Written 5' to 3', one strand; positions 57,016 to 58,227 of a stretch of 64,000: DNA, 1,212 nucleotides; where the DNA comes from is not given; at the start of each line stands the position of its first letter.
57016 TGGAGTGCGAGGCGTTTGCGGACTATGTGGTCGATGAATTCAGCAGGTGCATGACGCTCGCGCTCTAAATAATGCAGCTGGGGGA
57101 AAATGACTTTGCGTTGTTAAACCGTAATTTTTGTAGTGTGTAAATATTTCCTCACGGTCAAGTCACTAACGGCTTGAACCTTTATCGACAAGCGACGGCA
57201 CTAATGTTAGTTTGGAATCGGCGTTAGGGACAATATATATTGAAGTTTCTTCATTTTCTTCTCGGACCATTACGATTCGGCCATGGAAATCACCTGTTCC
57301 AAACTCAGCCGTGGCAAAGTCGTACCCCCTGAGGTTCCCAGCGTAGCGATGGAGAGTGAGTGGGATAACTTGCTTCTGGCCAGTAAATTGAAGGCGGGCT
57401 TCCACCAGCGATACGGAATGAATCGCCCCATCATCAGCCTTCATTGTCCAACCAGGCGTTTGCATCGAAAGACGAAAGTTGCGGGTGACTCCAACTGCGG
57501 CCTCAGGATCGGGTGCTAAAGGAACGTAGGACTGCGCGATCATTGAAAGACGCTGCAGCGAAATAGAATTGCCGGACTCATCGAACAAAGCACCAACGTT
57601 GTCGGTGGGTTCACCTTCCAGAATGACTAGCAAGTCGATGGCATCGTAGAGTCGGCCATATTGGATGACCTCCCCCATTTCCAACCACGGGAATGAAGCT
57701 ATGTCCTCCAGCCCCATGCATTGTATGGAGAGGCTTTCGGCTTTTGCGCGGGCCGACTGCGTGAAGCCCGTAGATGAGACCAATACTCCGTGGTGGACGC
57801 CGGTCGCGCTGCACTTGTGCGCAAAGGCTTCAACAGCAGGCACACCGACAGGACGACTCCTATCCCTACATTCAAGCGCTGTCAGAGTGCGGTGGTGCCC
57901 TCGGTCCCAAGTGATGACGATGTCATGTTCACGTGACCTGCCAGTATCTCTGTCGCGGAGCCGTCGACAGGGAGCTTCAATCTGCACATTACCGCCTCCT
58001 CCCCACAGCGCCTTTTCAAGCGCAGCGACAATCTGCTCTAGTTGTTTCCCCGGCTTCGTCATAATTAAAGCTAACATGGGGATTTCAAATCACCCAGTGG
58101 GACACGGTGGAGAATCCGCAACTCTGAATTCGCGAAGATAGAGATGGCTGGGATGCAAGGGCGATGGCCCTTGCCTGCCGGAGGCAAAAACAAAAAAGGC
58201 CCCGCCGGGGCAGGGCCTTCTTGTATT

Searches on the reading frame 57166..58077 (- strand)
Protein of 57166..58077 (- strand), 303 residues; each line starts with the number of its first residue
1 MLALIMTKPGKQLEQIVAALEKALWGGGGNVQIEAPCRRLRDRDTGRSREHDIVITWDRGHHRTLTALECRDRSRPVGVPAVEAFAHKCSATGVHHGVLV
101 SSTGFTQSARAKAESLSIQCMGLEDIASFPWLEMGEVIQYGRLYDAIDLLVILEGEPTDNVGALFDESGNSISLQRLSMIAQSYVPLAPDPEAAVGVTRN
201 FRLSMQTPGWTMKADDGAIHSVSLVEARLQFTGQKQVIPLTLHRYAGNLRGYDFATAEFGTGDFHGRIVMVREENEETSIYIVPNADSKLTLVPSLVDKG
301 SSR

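Call 90: search_protein_families(library=pfam, proteins=[window:57166-58077:-], max_evalue=0.00001)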
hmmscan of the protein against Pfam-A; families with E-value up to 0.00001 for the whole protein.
window:57166-58077:- (303 aa): 1 family
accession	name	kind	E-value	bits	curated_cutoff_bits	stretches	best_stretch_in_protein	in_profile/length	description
PF04471.18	Mrr_cat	-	1.1e-08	35.7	21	1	45-121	30-106/115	Restriction endonuclease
